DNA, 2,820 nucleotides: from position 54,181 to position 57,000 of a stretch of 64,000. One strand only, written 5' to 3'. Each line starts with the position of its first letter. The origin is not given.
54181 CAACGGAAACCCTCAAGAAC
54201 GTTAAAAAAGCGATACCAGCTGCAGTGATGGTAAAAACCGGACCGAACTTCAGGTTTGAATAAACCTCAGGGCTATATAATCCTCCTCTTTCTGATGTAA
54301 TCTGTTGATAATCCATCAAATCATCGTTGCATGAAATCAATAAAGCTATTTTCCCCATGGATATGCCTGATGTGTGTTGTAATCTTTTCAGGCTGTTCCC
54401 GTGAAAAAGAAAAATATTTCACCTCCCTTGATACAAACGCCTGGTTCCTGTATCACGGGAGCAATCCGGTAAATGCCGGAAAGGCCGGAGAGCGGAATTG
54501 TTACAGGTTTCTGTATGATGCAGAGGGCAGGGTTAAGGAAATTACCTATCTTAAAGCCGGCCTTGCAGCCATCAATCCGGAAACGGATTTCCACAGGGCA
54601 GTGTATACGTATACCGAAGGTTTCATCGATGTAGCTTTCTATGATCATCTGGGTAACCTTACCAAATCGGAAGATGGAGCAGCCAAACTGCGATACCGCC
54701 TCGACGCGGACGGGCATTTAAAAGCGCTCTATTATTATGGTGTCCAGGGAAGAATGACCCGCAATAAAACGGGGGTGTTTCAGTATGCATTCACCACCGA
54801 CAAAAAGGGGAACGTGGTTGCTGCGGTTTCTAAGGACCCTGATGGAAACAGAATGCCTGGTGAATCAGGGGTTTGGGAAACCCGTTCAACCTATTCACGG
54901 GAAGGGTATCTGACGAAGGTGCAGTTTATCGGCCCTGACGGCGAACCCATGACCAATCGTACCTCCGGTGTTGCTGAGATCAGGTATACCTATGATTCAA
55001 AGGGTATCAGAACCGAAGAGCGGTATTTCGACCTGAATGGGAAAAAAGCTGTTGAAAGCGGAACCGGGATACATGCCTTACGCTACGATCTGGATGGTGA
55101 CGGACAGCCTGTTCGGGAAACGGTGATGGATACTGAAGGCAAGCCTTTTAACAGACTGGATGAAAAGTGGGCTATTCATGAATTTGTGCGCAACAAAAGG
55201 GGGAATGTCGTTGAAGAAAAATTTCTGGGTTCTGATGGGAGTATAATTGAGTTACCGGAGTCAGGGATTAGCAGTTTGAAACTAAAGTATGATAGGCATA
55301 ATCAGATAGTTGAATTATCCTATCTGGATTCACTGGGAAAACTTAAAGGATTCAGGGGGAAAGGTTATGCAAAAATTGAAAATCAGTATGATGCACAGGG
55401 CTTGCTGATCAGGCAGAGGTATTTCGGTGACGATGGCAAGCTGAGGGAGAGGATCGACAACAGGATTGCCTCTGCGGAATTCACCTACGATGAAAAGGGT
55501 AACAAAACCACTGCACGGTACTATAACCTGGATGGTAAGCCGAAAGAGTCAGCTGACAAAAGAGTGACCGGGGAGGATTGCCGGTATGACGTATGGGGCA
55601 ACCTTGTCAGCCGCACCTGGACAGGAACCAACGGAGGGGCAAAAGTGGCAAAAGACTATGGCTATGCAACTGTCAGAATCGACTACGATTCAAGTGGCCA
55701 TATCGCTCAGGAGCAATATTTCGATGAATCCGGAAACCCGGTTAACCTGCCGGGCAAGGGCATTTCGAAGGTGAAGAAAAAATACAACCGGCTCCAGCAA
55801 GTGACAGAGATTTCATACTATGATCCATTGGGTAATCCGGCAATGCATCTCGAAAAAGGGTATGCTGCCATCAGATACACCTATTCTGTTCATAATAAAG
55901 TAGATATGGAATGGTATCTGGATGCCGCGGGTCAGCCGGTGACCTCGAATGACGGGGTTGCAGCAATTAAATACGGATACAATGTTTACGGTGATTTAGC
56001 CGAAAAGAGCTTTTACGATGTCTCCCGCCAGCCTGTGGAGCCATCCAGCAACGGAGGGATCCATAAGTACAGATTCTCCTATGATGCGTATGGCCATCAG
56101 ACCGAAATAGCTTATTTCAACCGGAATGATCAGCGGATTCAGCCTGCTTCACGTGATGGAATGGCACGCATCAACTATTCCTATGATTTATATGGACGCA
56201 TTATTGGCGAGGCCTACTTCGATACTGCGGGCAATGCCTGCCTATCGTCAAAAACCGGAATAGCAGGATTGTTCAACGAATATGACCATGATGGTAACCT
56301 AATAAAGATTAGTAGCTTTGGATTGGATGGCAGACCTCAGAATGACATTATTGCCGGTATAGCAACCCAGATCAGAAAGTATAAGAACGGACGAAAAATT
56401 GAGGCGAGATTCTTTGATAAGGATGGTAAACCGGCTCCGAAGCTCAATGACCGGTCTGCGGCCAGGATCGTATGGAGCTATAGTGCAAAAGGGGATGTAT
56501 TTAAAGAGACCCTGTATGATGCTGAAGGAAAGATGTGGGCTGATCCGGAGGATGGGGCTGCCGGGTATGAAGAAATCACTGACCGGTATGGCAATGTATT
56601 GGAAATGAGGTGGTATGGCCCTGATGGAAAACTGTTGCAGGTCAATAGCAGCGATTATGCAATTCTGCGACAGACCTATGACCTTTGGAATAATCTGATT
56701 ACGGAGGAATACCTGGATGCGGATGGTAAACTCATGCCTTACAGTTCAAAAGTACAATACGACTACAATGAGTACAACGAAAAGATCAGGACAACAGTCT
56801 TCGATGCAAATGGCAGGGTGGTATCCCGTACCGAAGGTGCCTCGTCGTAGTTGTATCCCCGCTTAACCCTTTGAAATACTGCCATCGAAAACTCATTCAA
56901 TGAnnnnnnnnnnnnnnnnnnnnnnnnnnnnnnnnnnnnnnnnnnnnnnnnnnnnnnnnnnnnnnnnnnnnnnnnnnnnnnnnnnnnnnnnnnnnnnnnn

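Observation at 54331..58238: Adjacent paralogous lipoproteins made of 24 and 12 copies of a compressed 33-residue YD-like repeat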

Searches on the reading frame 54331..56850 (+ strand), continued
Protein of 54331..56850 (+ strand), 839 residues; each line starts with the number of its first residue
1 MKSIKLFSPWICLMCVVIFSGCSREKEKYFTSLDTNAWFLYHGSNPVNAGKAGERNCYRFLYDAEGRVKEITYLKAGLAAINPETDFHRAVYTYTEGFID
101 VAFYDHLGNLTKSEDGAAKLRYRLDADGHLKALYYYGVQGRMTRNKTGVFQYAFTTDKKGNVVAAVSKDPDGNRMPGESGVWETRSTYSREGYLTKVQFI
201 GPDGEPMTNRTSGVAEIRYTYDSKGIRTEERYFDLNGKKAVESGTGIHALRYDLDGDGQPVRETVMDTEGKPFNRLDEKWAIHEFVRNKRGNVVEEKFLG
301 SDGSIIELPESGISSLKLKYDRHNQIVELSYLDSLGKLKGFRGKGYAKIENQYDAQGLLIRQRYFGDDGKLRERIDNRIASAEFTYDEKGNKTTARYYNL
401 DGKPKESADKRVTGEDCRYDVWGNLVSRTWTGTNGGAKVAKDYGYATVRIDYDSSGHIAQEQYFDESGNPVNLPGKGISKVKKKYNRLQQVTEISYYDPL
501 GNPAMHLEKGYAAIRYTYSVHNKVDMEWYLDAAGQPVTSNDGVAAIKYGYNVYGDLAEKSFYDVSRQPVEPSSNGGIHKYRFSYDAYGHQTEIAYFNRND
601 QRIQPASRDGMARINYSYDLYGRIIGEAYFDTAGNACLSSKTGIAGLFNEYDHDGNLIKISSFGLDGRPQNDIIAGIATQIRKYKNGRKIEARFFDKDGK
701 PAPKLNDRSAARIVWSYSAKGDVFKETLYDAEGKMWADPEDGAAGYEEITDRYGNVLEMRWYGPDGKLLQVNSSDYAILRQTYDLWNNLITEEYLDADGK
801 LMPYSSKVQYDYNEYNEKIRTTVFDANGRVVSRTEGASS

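Call 72: find_encoding_contigs(protein=P0025, flank=6000, max_places=1)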
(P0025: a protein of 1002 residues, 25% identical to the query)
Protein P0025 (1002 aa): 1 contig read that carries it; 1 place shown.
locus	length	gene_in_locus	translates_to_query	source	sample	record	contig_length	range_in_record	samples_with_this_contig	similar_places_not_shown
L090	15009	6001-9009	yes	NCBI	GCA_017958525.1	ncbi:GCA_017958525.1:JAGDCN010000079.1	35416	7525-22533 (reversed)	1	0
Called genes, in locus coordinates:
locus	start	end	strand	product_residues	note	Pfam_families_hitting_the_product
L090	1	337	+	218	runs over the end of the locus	PF01144:CoA_trans, PF13336:AcetylCoA_hyd_C (weak)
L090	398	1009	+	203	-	-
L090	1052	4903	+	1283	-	PF02837:Glyco_hydro_2_N, PF00703:Glyco_hydro_2, PF02836:Glyco_hydro_2_C, PF16353:LacZ_4, PF02929:Bgal_small_N, PF13287:Fn3_assoc, PF13290:CHB_HEX_C_1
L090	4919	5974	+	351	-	-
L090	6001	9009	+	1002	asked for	PF08937:ThsB_TIR, PF13676:TIR_2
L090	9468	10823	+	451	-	PF05697:Trigger_N, PF28537:FKBP-like_TF, PF28539:TF_C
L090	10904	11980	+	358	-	-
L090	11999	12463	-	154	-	PF09917:DUF2147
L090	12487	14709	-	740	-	PF14121:Porin_10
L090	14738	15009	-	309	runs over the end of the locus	PF07992:Pyr_redox_2, PF13738:Pyr_redox_3, PF00070:Pyr_redox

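Call 76: list_cluster_members(proteins=[window:54331-56847:+, window:56925-58235:+, window:56904-58235:+, window:51546-53075:+])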
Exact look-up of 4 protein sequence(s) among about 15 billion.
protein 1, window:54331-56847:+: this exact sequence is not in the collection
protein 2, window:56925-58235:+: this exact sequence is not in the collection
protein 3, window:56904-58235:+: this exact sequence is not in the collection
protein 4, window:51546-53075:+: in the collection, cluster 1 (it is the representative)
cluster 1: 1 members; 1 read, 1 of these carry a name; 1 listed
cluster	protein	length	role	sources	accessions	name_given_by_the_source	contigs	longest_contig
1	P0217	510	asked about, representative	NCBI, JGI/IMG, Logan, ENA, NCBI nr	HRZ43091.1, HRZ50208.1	MAG TPA: DUF4173 domain-containing protein [Bacteroidales bacterium] | DUF4173 domain-containing protein [Bacteroidales bacterium]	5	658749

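Call 94: find_encoding_contigs(protein=P0033, flank=6000, max_places=1)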
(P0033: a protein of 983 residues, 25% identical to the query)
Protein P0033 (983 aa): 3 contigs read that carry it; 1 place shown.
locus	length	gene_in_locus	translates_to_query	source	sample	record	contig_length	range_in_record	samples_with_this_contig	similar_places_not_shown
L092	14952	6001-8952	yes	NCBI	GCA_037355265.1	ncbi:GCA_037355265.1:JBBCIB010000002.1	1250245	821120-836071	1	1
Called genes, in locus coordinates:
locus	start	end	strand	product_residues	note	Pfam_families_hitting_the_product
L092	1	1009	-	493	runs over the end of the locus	PF02321:OEP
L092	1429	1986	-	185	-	PF00515:TPR_1 (faint), PF07719:TPR_2 (faint)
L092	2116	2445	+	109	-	PF04342:DMT_6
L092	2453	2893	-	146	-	-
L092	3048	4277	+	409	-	PF00155:Aminotran_1_2, PF01041:DegT_DnrJ_EryC1 (weak)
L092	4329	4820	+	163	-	-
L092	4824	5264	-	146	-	PF08881:CVNH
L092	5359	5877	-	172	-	PF20393:Pro_CA_2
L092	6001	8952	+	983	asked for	PF08937:ThsB_TIR, PF13676:TIR_2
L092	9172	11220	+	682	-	PF00009:GTP_EFTU, PF22042:EF-G_D2 (weak), PF03144:GTP_EFTU_D2 (weak), PF14492:EFG_III, PF03764:EFG_IV, PF00679:EFG_C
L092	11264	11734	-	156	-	PF01243:PNPOx_N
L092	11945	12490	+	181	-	PF03729:DUF308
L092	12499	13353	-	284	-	PF04228:Zn_peptidase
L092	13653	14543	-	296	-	PF00126:HTH_1, PF03466:LysR_substrate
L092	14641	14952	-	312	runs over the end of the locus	PF01266:DAO (faint), PF07992:Pyr_redox_2, PF13738:Pyr_redox_3, PF00070:Pyr_redox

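Call 95: find_encoding_contigs(protein=P0049, flank=6000, max_places=1)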
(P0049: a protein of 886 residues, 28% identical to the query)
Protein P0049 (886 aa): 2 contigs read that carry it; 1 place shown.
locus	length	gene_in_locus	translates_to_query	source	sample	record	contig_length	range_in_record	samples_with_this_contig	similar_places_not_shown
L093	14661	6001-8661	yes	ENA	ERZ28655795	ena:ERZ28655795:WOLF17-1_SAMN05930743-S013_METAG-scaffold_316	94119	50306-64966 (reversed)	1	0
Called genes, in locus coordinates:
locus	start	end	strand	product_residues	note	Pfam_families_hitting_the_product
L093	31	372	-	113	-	PF01381:HTH_3, PF07022:Phage_CI_repr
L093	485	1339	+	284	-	PF12773:DZR (weak), PF13240:Zn_Ribbon_1 (faint), PF08238:Sel1 (faint)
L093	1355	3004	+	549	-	PF12773:DZR, PF13240:Zn_Ribbon_1 (faint), PF13248:Zn_ribbon_3 (faint), PF17032:Zn_ribbon_15 (faint), PF18912:DZR_2 (faint), PF24460:DUF7575 (faint), PF12773:DZR, PF03781:FGE-sulfatase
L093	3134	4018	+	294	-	PF24838:8xMP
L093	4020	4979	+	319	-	PF13306:LRR_5, PF13855:LRR_8 (faint), PF13306:LRR_5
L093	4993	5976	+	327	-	PF10005:Zn_ribbon_DZR_6 (faint), PF12773:DZR, PF17032:Zn_ribbon_15 (faint), PF12773:DZR, PF13248:Zn_ribbon_3 (weak), PF13240:Zn_Ribbon_1 (weak), PF12796:Ank_2, PF13857:Ank_5 (weak), +6 more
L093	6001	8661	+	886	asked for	PF08937:ThsB_TIR, PF13676:TIR_2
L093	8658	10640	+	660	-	-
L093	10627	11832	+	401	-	PF12773:DZR, PF13248:Zn_ribbon_3 (faint), PF18912:DZR_2 (faint), PF24460:DUF7575 (faint), PF13240:Zn_Ribbon_1 (weak)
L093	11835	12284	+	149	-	-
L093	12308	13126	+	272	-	PF08271:Zn_Ribbon_TF (faint), PF09297:Zn_ribbon_NUD (faint), PF12773:DZR, PF12773:DZR, PF13240:Zn_Ribbon_1 (weak), PF13248:Zn_ribbon_3 (weak), PF13240:Zn_Ribbon_1 (weak), PF08238:Sel1, +6 more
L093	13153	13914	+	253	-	-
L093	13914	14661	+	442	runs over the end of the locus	PF00069:Pkinase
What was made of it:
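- Tried and rejected: A defence-island context for TIR-fused members is not supported by the three loci examined (calls 72, 94, 95).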

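Call 96: find_encoding_contigs(protein=P0028, flank=6000, max_places=1)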
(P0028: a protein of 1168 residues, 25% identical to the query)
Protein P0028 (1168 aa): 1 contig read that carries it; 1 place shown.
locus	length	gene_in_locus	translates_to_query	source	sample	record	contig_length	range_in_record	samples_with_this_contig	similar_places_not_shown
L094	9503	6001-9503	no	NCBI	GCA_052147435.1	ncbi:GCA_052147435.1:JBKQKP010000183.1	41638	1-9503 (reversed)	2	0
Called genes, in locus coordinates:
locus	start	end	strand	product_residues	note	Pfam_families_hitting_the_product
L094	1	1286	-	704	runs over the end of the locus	-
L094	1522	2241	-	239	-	PF01694:Rhomboid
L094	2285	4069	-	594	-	PF03734:YkuD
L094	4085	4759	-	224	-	PF13511:DUF4124, PF01464:SLT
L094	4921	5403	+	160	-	-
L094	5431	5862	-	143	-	-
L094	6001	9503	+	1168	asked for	PF00069:Pkinase, PF01636:APH (faint), PF07714:PK_Tyr_Ser-Thr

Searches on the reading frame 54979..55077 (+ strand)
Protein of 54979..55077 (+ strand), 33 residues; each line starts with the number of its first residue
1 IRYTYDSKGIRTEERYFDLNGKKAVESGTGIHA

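Call 23: search_protein_representatives(alignment_id=A1)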
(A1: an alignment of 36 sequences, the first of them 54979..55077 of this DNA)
Query: 36 sequences, 33 profile positions. Proteins with E-value up to 0.001 (for the whole library): 11872; up to 1e-10: 3743; up to 1e-30: 1318. The best 150 are listed.
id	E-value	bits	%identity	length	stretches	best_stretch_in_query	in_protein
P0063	8.9e-184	600.2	-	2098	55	2-30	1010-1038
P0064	4.6e-166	544.6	-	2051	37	4-30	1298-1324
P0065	3.1e-153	504.3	-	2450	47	2-32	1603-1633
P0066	3.9e-146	482.0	-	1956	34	3-30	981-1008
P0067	1.9e-145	479.8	-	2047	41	3-32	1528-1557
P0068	1.2e-144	477.3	-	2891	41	3-28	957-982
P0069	7.6e-142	468.5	-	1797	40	4-32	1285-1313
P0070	7.5e-141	465.4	-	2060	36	4-29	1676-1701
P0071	4.1e-137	453.7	-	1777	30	1-29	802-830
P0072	3.1e-136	450.9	-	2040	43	3-32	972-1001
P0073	2.1e-135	448.3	-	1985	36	3-32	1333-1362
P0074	1.0e-134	446.1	-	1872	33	1-31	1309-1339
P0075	3.7e-131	435.0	-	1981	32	2-28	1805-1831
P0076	3.4e-129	428.8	-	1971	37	1-32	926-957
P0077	5.9e-128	424.9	-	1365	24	2-30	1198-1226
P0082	7.9e-122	405.7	-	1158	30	2-29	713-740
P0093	7.8e-114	380.6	-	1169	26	1-32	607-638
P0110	3.5e-104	350.2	-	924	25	4-28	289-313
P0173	2.0e-87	297.6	-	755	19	1-30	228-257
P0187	7.9e-86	292.6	-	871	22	6-30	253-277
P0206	6.5e-82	280.3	-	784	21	1-32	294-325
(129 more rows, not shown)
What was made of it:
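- Checked: The HMM was trained on these proteins, so the independent support is the autocorrelation and the thousands of other proteins the unit profile retrieves (call 23).
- Family: 11,872 / 3,743 / 1,318 representatives at E<=1e-3 / 1e-10 / 1e-30 (call 23).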

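Call 91: list_cluster_members(proteins=[P0063, P0064, P0065, P0077, P0082, P0110, P0173, P0206, P0187, P0093])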
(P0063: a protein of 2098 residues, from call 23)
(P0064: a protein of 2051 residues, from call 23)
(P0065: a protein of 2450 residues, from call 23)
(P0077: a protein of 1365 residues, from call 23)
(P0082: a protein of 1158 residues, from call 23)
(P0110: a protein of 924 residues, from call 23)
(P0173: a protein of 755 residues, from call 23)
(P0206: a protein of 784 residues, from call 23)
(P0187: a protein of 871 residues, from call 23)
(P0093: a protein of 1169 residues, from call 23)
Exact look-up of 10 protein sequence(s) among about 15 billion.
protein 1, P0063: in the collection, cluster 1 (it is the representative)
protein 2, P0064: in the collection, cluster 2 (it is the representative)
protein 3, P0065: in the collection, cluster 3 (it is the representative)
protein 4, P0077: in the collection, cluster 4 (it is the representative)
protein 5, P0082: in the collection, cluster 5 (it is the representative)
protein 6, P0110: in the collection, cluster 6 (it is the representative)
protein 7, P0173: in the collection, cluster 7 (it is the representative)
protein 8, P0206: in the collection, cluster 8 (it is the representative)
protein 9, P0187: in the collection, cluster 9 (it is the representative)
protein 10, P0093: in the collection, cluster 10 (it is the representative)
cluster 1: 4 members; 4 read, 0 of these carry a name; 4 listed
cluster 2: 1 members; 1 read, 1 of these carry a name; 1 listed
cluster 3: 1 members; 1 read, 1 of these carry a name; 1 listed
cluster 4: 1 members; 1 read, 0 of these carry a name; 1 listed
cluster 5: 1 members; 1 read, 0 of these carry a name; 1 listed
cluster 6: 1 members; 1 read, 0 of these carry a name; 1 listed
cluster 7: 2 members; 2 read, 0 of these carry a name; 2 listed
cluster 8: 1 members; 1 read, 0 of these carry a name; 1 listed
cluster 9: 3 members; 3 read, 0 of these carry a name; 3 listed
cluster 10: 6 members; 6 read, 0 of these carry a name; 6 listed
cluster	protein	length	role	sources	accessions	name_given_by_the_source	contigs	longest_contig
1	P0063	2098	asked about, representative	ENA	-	-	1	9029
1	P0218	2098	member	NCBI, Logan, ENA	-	-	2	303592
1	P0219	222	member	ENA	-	-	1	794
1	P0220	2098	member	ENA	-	-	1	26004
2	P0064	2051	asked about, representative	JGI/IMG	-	YD repeat-containing protein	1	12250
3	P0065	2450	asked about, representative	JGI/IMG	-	hypothetical protein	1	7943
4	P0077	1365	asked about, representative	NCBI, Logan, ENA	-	-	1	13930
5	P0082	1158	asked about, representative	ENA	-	-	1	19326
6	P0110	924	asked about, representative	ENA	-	-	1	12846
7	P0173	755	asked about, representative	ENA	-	-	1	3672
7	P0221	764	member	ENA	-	-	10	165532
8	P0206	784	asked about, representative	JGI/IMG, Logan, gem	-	-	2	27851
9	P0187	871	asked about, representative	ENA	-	-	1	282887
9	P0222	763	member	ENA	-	-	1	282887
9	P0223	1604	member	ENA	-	-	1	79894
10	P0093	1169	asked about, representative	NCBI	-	-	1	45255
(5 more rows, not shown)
